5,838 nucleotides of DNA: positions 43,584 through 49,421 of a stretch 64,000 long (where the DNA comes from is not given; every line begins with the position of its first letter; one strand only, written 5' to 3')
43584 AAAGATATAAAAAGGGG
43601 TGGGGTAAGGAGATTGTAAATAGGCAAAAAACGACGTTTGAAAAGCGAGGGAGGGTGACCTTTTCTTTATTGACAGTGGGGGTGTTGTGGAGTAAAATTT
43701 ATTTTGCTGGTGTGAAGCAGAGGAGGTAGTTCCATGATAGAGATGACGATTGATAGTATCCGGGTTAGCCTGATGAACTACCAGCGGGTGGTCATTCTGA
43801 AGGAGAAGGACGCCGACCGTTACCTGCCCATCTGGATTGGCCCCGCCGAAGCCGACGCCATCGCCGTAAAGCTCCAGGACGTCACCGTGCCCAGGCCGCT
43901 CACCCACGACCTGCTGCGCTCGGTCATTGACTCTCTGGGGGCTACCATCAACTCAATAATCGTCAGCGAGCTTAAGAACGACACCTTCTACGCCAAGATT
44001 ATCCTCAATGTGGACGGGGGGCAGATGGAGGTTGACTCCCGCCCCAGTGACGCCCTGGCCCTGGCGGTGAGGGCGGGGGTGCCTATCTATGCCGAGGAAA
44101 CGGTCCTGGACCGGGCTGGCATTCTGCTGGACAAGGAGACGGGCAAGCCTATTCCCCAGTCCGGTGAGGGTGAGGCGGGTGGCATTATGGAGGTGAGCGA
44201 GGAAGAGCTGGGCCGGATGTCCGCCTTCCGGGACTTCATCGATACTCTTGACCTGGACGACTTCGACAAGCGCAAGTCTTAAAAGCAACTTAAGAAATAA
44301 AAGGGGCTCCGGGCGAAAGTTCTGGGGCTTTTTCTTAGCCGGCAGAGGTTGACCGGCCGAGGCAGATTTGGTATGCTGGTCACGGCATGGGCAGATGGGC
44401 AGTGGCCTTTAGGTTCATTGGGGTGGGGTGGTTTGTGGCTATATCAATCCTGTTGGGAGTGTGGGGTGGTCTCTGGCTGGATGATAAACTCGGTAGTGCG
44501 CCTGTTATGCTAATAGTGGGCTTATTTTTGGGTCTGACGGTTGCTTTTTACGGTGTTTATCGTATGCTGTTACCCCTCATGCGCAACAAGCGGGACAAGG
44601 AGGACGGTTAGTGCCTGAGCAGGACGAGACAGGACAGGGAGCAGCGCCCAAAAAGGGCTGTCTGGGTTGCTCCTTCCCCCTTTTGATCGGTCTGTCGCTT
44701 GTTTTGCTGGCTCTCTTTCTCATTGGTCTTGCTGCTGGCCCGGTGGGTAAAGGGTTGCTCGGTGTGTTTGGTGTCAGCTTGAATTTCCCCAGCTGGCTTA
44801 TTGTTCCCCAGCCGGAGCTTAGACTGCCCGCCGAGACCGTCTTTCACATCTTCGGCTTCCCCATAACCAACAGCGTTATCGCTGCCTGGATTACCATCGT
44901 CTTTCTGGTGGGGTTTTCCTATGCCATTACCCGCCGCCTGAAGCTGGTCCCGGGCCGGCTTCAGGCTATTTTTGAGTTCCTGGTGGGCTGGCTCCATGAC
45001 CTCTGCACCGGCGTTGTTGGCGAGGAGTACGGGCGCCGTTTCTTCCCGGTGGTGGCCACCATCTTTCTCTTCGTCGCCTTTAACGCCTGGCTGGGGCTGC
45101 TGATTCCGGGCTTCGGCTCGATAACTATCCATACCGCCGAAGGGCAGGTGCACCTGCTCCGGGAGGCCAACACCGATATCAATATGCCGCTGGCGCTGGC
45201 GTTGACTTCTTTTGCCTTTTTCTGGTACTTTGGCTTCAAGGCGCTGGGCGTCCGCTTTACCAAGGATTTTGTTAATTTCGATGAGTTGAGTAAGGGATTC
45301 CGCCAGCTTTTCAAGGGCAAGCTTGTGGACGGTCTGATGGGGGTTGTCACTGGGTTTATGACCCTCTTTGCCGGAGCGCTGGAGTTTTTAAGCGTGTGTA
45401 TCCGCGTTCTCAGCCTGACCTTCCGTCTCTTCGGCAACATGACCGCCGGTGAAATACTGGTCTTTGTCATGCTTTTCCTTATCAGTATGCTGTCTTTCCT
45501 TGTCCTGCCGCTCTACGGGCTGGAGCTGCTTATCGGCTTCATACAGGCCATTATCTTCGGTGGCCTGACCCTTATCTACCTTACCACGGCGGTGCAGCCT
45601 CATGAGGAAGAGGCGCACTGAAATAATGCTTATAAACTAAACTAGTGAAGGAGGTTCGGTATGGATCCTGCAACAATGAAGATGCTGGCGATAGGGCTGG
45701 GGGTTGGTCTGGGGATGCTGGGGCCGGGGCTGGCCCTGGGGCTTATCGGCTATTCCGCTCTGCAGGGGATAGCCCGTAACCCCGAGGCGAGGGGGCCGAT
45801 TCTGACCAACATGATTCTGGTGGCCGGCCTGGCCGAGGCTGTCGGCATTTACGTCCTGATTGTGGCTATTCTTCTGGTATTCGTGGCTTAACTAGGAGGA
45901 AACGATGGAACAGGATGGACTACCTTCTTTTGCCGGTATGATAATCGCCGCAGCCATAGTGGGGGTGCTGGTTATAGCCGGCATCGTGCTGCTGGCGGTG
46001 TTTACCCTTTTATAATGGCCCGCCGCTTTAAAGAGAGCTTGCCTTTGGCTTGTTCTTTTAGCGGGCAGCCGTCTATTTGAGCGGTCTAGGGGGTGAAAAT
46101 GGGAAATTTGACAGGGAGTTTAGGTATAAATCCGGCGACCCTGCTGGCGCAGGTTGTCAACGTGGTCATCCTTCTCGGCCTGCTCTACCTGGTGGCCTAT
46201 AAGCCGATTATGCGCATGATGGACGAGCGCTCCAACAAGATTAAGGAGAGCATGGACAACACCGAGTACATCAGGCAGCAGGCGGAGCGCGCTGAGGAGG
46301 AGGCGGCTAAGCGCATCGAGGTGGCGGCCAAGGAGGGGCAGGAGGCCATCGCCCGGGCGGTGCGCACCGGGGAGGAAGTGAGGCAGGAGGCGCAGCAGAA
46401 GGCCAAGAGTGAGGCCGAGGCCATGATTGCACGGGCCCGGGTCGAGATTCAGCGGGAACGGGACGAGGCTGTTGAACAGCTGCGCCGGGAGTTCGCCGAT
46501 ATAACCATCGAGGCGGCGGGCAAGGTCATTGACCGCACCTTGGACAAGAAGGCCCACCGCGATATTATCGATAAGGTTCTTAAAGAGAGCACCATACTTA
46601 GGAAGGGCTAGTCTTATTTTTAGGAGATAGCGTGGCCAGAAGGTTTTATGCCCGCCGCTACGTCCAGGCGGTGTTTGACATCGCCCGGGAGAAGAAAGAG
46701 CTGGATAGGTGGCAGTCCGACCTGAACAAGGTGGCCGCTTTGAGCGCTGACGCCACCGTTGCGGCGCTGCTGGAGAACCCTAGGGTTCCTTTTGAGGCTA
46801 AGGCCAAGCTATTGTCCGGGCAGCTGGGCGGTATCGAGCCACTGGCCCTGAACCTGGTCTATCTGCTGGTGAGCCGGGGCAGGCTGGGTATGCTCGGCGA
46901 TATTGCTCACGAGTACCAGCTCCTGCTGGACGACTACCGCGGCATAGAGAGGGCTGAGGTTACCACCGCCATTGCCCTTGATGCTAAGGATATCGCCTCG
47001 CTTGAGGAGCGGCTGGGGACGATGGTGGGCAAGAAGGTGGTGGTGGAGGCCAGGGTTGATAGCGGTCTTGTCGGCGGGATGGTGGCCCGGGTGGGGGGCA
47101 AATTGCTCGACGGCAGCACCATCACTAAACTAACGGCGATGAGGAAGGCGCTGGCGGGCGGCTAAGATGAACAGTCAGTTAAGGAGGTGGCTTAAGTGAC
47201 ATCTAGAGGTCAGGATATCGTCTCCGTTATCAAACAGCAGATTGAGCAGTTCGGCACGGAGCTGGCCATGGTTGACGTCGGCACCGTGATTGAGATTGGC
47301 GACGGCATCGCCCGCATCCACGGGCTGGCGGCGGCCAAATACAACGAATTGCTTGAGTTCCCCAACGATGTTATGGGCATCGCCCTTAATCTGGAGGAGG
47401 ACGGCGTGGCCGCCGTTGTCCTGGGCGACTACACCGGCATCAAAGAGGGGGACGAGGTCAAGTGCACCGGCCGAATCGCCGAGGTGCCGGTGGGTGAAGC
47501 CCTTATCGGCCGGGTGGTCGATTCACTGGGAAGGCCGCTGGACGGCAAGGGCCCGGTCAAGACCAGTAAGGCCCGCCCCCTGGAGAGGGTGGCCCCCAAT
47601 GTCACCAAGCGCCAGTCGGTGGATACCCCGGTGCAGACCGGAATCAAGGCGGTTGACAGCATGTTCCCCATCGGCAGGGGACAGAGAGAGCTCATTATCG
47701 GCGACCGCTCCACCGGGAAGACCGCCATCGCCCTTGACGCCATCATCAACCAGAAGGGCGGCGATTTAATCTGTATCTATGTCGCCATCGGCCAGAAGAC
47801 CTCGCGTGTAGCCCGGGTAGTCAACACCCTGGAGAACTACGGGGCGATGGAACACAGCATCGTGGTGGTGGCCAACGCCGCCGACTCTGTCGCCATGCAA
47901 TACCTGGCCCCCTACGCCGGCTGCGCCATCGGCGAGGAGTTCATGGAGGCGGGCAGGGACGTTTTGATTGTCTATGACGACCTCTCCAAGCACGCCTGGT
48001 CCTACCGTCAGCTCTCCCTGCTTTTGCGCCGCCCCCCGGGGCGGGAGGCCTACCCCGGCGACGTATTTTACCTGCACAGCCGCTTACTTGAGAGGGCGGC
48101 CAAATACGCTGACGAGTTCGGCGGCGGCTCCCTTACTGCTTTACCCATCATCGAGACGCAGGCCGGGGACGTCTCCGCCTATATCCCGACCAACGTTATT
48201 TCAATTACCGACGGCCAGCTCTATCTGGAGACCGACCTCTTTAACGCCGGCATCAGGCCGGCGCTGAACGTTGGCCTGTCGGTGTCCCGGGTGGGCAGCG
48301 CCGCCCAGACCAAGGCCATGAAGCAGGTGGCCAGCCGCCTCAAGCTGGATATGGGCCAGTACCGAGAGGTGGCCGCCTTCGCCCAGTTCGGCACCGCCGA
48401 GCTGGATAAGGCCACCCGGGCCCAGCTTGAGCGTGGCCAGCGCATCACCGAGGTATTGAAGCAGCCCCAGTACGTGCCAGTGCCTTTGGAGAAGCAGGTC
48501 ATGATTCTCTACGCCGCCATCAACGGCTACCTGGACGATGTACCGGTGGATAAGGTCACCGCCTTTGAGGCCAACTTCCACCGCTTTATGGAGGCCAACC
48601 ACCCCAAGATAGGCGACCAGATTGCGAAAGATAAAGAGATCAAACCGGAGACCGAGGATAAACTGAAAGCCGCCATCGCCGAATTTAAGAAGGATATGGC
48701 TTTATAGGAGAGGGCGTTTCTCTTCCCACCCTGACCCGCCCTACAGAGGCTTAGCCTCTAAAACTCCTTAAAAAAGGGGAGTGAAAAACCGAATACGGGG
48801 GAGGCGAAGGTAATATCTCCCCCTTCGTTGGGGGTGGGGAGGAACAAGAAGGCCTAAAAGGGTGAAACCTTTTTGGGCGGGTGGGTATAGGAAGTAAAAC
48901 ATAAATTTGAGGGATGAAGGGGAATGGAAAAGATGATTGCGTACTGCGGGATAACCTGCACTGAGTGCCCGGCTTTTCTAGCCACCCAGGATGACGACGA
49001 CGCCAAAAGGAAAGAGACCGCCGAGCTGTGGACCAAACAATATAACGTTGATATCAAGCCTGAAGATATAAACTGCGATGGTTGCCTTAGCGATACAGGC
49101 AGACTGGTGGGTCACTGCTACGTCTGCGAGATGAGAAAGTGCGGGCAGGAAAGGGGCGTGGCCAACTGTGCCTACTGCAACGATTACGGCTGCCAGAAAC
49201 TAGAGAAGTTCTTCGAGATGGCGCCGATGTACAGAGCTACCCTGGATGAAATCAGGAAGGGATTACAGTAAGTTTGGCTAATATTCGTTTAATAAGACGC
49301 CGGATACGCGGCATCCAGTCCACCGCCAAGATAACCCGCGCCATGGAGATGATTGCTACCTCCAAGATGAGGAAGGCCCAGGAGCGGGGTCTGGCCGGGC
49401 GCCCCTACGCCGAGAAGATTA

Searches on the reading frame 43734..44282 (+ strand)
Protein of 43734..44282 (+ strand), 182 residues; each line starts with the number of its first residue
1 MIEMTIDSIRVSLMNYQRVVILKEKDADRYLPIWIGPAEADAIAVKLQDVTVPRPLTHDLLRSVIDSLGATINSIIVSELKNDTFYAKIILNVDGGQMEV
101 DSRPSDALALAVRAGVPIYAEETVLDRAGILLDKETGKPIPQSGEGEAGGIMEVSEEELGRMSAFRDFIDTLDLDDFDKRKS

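Call 25: search_protein_families(library=pfam, proteins=[window:43734-44282:+])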
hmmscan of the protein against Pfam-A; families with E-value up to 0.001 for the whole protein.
window:43734-44282:+ (182 aa): 1 family
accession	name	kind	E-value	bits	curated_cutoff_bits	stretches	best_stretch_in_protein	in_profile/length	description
PF02577.19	BFN_dom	-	1.1e-41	141.6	27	1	20-130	1-109/112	Bifunctional nuclease domain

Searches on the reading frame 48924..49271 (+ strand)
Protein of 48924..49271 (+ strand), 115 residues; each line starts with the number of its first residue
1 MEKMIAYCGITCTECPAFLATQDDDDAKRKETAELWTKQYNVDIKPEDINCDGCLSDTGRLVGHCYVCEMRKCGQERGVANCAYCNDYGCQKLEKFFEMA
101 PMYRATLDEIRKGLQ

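Call 25: search_protein_families(library=pfam, proteins=[window:48924-49271:+])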
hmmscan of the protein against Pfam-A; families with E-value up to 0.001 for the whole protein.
window:48924-49271:+ (115 aa): 1 family
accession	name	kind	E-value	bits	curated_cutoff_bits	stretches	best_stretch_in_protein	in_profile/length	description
PF12675.12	DUF3795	-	2.2e-18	66.9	22.6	1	4-94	1-82/83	Protein of unknown function (DUF3795)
